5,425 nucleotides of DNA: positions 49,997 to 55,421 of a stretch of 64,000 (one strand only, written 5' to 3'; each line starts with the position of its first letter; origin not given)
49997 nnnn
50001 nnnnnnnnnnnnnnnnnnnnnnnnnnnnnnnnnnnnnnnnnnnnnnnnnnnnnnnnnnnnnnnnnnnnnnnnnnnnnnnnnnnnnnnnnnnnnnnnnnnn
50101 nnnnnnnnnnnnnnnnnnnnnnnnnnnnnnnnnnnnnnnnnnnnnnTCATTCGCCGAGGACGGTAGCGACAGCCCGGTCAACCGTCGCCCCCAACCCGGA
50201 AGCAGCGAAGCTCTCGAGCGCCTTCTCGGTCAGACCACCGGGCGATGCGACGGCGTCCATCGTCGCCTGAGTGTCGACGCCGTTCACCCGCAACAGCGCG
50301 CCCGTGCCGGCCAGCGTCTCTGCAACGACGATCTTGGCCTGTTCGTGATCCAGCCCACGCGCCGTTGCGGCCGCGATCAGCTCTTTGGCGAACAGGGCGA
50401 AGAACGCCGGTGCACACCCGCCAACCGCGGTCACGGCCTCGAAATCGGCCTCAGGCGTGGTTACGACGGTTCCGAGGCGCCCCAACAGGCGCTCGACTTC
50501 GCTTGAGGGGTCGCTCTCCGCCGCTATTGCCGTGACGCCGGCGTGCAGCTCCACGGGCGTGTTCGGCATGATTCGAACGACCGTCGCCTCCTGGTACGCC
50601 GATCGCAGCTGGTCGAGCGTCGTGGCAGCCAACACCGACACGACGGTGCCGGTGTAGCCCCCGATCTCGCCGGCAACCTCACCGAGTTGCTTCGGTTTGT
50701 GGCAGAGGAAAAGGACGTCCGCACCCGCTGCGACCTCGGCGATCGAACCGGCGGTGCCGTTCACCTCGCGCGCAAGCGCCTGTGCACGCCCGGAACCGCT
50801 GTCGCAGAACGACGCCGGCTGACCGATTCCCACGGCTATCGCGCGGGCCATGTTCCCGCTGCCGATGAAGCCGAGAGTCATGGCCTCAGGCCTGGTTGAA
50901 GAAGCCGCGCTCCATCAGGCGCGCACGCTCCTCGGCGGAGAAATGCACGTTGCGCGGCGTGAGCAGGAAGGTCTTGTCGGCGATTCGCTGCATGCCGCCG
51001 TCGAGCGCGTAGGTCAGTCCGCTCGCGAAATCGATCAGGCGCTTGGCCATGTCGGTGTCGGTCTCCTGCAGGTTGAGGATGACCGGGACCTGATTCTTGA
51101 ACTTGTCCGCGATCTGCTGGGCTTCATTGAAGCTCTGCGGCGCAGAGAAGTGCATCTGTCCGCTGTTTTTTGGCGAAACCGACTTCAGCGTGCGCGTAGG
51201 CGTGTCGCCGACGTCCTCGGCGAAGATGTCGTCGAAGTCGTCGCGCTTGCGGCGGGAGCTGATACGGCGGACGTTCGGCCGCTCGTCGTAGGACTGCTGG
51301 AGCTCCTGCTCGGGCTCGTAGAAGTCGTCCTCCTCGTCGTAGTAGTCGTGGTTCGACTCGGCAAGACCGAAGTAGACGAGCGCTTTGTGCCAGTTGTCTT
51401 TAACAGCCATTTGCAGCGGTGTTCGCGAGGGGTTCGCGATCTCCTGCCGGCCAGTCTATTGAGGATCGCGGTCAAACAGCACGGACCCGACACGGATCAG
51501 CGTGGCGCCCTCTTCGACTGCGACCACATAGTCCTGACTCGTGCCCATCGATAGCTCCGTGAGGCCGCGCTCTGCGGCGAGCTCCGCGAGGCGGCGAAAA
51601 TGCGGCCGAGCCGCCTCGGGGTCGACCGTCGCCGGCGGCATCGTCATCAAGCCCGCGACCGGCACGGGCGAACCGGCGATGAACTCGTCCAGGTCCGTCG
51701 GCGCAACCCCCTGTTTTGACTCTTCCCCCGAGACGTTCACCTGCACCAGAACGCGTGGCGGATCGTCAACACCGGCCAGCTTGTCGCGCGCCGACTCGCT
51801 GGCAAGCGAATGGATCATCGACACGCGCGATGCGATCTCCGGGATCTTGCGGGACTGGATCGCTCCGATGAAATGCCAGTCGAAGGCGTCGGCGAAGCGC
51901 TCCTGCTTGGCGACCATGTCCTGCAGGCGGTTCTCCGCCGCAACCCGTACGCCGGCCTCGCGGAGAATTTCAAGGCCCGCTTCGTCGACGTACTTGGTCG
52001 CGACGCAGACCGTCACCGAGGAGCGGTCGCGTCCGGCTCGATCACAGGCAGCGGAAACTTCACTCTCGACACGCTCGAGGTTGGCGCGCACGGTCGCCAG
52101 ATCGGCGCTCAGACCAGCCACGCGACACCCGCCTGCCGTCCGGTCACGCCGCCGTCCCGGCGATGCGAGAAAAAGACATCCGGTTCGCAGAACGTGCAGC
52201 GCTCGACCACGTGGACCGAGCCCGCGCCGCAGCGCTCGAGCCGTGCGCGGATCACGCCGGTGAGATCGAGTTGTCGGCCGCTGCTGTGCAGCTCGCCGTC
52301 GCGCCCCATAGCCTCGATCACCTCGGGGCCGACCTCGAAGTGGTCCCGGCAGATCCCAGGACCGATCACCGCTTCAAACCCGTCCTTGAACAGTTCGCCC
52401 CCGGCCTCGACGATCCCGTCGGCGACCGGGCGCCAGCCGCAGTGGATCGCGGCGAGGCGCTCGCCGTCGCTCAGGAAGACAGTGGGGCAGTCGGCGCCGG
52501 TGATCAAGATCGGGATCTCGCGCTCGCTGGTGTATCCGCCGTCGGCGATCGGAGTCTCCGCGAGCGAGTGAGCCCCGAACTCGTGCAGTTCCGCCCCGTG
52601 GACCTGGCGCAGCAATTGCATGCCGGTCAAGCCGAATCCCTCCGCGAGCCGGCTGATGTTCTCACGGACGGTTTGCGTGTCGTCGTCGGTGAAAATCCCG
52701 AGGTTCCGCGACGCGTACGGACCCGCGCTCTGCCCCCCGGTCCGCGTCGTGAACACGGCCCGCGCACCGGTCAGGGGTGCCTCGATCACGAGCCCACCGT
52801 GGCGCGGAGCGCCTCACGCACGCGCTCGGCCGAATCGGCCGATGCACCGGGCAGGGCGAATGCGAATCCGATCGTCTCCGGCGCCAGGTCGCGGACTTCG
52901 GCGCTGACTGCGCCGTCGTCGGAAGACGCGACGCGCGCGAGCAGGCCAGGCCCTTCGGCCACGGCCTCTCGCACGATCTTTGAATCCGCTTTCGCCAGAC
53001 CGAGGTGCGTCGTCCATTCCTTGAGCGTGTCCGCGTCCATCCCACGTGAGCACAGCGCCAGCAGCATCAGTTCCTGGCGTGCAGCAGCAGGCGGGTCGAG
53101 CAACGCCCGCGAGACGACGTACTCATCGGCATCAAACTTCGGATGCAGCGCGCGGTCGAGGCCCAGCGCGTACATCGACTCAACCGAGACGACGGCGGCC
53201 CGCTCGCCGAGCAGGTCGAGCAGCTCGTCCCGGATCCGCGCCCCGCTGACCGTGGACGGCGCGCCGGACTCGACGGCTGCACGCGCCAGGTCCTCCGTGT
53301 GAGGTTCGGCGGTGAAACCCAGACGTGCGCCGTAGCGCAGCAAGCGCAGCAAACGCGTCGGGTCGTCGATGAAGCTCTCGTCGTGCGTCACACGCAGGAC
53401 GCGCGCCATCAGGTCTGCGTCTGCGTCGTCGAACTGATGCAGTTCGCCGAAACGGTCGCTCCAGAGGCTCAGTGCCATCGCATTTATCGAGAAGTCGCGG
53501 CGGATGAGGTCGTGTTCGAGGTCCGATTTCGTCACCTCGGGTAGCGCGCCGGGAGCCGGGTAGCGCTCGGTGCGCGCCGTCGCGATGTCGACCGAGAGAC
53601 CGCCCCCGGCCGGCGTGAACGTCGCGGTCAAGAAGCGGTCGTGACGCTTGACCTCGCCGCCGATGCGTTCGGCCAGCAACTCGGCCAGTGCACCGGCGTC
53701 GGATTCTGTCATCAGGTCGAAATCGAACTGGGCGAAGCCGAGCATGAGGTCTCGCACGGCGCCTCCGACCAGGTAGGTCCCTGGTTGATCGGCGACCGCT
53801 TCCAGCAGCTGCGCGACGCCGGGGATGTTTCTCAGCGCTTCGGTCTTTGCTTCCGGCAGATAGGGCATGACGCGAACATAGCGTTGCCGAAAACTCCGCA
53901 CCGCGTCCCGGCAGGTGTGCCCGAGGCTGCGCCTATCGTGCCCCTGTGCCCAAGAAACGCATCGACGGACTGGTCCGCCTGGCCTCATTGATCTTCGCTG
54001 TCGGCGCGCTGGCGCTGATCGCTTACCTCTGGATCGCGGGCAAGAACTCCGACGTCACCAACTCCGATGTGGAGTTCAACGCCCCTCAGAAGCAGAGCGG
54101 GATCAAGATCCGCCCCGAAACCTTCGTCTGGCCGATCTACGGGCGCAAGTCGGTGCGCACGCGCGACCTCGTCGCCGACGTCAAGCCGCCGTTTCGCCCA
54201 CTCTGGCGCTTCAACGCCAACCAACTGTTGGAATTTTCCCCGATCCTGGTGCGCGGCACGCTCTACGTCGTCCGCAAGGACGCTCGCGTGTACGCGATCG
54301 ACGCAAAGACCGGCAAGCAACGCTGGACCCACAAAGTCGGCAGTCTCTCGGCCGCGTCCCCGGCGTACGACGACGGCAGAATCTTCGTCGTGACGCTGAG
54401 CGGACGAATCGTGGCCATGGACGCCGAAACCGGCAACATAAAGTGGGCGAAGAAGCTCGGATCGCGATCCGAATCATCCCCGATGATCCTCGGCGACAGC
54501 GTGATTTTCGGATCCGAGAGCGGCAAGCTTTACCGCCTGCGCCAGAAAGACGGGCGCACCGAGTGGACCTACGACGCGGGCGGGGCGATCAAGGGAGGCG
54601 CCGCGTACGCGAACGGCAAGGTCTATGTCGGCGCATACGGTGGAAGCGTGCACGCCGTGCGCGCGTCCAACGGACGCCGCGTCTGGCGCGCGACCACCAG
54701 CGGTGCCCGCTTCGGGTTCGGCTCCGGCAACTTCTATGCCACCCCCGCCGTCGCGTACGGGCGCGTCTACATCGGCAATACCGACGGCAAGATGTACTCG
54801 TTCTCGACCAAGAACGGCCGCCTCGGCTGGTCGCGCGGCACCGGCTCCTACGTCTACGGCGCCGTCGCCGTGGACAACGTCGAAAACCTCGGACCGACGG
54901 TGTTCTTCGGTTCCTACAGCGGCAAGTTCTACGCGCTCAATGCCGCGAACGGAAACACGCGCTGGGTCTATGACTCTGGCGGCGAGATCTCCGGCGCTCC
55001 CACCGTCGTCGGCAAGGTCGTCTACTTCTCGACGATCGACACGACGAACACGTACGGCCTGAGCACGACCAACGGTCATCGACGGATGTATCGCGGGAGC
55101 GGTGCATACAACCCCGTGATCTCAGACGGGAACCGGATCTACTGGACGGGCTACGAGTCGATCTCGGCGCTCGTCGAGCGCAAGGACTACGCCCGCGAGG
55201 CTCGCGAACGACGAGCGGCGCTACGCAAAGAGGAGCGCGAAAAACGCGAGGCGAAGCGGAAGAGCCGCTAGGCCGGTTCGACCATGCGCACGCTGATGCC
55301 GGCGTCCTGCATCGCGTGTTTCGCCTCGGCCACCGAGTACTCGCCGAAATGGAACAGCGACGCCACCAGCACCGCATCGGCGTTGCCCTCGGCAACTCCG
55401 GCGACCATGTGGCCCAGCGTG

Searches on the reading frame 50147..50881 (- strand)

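Call 40: search_protein_families(library=pfam, proteins=[window:50147-50881:-], max_evalue=0.001)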
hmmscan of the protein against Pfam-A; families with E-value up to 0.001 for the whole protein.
window:50147-50881:- (244 aa): 2 families
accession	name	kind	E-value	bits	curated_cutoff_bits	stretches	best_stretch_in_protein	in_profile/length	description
PF14748.11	P5CR_dimer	-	1.2e-22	80.6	25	1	144-240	1-97/105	Pyrroline-5-carboxylate reductase dimerisation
PF03807.23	F420_oxidored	-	4.7e-10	40.4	21.6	1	3-85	2-93/94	NADP oxidoreductase coenzyme F420-dependent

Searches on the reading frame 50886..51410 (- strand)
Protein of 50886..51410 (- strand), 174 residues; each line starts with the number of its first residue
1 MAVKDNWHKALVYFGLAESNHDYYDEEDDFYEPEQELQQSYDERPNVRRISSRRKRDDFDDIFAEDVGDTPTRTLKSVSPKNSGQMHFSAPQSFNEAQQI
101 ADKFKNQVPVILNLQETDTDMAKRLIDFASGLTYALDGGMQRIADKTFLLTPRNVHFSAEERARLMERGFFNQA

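Call 40: search_protein_families(library=pfam, proteins=[window:50886-51410:-], max_evalue=0.001)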
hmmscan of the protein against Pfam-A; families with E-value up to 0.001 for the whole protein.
window:50886-51410:- (174 aa): 1 family
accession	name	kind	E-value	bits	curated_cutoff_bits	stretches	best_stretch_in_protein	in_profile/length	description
PF04472.17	SepF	-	1.1e-25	90.1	27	1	89-155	4-70/72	Cell division protein SepF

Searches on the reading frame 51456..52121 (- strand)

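Call 40: search_protein_families(library=pfam, proteins=[window:51456-52121:-], max_evalue=0.001)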
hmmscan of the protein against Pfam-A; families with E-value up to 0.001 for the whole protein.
window:51456-52121:- (221 aa): 1 family
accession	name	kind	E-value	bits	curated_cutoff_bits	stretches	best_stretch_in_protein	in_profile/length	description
PF21335.2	ATPD_C_metazoa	-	0.00012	22.6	26.5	1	7-32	2-27/42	Metazoan delta subunit of F1F0-ATP synthase, C-terminal domain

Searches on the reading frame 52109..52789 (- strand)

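Call 40: search_protein_families(library=pfam, proteins=[window:52109-52789:-], max_evalue=0.001)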
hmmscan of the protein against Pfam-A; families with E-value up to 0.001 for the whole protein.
window:52109-52789:- (226 aa): 1 family
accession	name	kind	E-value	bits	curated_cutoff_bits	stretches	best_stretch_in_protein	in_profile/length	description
PF02578.20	Cu-oxidase_4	-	3e-52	177.8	22.9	1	14-224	1-238/238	Multi-copper polyphenol oxidoreductase laccase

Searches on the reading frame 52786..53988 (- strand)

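Call 40: search_protein_families(library=pfam, proteins=[window:52786-53988:-], max_evalue=0.001)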
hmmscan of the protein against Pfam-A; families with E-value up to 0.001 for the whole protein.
window:52786-53988:- (400 aa): 2 families
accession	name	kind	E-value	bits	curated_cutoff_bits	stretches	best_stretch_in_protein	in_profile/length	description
PF01743.26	PolyA_pol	-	2.4e-21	76.8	23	1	71-179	1-109/126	Poly A polymerase head domain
PF12627.12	PolyA_pol_RNAbd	-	9.9e-05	22.5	22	1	245-287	20-62/64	Probable RNA and SrmB- binding site of polymerase A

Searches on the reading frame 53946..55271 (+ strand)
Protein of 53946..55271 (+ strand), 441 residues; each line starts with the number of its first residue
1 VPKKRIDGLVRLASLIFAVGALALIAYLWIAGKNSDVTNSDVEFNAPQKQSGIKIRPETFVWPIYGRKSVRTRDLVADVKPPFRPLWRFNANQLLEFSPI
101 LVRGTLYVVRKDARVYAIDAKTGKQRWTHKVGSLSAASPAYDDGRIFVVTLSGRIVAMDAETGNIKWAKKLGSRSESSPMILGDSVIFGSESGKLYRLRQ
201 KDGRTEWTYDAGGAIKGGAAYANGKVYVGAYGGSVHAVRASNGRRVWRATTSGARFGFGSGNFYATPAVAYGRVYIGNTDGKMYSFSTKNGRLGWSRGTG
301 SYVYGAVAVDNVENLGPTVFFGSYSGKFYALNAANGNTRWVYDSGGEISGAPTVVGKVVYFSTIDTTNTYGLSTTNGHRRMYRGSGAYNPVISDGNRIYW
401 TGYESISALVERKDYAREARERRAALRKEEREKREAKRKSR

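Call 40: search_protein_families(library=pfam, proteins=[window:53946-55271:+], max_evalue=0.001)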
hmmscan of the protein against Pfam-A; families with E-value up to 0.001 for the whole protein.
window:53946-55271:+ (441 aa): 3 families
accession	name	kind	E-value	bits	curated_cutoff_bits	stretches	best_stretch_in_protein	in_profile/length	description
PF13570.13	Beta-prop_ACSF4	-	2.1e-52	179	133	3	144-310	20-184/329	Beta-alanine-activating enzyme, beta-propeller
PF13360.13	PQQ_2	-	1.7e-46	159.2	27.6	2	85-209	15-144/233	Outer membrane protein assembly factor BamB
PF01011.28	PQQ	-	3.8e-20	72.6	26.7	1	93-131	47-85/595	Glucose/ethanol/alcohol dehydrogenase, beta-propeller domain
